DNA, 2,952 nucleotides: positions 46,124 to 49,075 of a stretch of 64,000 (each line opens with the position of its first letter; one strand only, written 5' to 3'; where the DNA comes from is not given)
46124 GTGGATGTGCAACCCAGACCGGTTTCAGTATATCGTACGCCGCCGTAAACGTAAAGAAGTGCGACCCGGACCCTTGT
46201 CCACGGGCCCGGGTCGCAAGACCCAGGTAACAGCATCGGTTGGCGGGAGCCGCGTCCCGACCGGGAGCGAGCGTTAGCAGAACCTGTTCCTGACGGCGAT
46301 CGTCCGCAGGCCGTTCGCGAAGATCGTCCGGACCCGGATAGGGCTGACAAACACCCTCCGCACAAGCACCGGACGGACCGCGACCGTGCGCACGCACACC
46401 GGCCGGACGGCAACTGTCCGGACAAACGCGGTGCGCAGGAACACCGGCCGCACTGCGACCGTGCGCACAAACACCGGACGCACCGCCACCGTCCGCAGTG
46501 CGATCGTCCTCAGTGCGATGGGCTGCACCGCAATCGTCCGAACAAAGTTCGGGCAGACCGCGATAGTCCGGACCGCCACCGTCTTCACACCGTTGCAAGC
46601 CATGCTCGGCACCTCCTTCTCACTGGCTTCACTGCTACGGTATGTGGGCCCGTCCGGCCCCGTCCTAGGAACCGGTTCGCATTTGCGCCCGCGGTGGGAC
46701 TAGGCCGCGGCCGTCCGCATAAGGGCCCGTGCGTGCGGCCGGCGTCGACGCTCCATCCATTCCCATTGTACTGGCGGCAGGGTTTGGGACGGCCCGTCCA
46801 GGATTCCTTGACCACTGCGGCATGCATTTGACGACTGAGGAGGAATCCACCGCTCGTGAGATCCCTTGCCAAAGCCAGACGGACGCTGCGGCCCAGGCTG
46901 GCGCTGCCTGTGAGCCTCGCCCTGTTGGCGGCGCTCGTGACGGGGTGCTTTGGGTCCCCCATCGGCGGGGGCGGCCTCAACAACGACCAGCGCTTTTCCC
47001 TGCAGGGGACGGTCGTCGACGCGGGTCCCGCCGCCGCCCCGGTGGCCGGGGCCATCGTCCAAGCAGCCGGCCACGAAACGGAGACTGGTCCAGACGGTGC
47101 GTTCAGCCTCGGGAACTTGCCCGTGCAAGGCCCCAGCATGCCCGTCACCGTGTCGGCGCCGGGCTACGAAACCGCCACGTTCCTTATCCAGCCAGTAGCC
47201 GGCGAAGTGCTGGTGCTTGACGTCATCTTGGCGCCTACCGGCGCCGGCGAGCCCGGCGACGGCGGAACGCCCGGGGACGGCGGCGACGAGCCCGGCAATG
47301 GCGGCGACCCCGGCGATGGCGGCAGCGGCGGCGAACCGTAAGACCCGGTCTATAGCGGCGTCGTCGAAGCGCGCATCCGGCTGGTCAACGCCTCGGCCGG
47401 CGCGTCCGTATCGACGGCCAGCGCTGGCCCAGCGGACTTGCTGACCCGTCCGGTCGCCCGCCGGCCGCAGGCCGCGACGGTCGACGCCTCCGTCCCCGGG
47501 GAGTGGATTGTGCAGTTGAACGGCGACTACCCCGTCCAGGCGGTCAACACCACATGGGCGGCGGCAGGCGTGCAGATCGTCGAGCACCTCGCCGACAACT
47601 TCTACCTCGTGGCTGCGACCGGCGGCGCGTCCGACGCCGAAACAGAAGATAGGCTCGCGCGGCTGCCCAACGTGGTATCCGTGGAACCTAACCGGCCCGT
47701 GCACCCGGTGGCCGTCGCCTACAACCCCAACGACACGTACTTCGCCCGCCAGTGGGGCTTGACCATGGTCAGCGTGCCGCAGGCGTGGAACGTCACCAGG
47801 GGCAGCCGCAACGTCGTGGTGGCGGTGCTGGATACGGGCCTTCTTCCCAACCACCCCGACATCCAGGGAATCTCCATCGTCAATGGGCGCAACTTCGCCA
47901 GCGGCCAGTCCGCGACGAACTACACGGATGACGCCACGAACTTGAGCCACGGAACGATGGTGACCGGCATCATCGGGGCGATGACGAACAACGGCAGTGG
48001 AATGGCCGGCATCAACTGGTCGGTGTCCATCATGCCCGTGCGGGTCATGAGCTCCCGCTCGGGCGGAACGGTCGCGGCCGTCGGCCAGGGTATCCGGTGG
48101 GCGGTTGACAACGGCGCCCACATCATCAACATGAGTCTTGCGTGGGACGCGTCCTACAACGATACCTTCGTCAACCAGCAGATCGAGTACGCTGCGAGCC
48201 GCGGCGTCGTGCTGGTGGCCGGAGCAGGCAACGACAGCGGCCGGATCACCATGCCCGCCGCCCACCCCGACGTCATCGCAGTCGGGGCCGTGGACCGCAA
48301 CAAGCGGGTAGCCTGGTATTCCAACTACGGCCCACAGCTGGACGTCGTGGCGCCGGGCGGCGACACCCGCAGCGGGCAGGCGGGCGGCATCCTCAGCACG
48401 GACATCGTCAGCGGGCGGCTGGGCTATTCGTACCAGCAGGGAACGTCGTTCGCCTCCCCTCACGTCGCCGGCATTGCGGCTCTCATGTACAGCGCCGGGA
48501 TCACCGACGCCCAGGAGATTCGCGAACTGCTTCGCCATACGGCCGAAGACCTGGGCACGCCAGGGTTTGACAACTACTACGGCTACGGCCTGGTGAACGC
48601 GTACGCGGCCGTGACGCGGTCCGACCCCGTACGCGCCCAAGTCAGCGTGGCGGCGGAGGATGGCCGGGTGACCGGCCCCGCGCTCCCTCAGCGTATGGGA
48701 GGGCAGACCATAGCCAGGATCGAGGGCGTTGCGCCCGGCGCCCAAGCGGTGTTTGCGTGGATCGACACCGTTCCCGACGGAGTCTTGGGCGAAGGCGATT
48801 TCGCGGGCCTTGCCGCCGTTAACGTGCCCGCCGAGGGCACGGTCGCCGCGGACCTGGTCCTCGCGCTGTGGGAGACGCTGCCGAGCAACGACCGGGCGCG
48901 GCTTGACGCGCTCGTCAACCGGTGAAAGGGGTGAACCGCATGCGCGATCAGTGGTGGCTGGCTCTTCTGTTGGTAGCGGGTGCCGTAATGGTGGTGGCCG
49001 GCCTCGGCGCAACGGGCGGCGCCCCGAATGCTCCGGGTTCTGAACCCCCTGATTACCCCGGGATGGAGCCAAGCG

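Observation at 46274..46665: Orphan hyper-basic protein built from 18 tandem pentapeptides, expressed as a stand-alone unit with a sigma-K-like promoter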

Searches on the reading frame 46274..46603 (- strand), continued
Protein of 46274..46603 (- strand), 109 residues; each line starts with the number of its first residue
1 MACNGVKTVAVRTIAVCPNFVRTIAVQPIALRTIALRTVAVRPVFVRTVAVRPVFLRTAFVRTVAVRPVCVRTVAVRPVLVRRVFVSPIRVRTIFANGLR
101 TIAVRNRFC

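Call 80: find_encoding_contigs(protein=P0023, flank=3000, max_places=10)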
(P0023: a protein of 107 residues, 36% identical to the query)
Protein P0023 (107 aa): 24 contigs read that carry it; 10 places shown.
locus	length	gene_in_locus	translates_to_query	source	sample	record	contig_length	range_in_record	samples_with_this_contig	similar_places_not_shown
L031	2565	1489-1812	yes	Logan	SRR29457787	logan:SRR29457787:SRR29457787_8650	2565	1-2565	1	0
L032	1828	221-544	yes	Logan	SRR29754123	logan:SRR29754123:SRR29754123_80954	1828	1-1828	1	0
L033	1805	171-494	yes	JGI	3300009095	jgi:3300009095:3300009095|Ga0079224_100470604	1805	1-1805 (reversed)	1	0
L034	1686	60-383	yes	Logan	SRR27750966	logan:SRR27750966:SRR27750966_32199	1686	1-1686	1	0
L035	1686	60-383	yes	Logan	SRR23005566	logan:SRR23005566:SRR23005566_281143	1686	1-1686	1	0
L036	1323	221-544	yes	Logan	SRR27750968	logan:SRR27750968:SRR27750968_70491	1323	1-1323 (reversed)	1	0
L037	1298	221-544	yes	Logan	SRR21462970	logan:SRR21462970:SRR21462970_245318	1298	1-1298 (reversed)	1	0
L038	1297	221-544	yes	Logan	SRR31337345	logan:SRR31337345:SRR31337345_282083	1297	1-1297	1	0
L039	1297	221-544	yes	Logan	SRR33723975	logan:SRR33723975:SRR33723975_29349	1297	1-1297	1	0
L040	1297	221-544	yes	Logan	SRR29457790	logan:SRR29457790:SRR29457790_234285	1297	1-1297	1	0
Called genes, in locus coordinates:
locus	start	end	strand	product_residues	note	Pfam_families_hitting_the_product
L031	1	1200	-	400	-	?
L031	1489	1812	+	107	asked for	-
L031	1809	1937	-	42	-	-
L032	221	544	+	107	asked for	-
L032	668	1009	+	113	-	-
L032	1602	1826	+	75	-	?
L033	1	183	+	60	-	?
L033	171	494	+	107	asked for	-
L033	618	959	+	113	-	-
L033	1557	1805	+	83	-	?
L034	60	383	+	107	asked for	-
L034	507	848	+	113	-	-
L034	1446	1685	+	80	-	?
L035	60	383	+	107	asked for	-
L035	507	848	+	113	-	-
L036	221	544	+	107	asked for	-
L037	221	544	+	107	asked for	-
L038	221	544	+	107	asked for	-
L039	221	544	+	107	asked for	-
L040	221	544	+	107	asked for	-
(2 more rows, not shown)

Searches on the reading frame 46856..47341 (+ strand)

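Call 7: search_protein_families(library=pfam, proteins=[window:46856-47341:+], max_evalue=1)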
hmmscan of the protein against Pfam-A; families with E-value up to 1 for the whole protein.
window:46856-47341:+ (161 aa): 2 families
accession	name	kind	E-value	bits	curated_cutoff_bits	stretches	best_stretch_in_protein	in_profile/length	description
PF13620.12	CarboxypepD_reg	-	1.7e-11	44.8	32.3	1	48-125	1-81/82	Carboxypeptidase regulatory-like domain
PF13715.12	CarbopepD_reg_2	-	8.7e-05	22.9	32.2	1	49-121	1-72/88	CarboxypepD_reg-like domain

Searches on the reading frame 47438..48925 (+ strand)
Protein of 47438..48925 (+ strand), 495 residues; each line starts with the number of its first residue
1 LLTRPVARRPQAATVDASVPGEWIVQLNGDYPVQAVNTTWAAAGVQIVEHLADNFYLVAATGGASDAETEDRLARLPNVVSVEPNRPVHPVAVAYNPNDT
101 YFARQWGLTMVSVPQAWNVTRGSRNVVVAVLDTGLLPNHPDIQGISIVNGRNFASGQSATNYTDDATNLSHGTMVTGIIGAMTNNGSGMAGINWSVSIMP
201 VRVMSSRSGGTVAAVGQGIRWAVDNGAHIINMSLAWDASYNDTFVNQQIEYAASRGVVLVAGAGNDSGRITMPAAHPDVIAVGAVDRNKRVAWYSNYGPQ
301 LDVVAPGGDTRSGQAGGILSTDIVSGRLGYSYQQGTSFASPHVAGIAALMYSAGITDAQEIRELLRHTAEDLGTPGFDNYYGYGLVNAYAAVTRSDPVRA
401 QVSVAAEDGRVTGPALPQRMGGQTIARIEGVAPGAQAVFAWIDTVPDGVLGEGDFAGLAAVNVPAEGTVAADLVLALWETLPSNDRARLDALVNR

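Call 7: search_protein_families(library=pfam, proteins=[window:47438-48925:+], max_evalue=1)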
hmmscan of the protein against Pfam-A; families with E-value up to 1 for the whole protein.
window:47438-48925:+ (495 aa): 2 families
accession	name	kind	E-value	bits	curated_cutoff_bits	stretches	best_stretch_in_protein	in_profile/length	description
PF00082.27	Peptidase_S8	-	1.5e-54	185.7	21.8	1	124-384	2-288/288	Subtilase family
PF22148.1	Fervidolysin_NPro-like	-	0.1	13.5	21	1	19-85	16-81/81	Fervidolysin N-terminal prodomain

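Call 44: search_protein_families(library=ncbifam, proteins=[window:47438-48922:+], max_evalue=0.01)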
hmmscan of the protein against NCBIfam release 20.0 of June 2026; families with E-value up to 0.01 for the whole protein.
window:47438-48922:+ (495 aa): 7 families
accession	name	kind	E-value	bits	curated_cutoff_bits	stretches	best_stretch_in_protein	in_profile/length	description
TIGR03921.1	T7SS_mycosin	equivalog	7.4e-60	202.9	278.75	1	112-430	2-326/353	type VII secretion-associated serine protease mycosin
NF033595.1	denti_PrtP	equivalog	1.3e-27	96.7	300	2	230-393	342-503/606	dentilisin complex serine proteinase subunit PrtP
NF049966.1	QH_SP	equivalog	1.8e-21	76.5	165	1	128-371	2-213/219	subtilisin-like serine protease QhpE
TIGR03895.1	protease_PatA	subfamily_domain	3.7e-21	75.5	421.05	1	171-369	1-200/606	PatA/PatG family cyanobactin maturation protease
NF042956.1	IteS_antiphage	equivalog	4.4e-08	31.9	900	1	114-245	245-370/747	S8 family anti-phage peptidase IteS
NF040809.1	germ_prot_CspBA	exception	0.00011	20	1250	0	271-387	397-517/1099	bifunctional germination protease/germinant receptor pseudoprotease CspBA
NF040553.1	SGO_0316_fam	subfamily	0.00014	19.7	1400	1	167-266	356-464/1486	SGO_0316/SGO_0317 family LPXTG-anchored serine peptidase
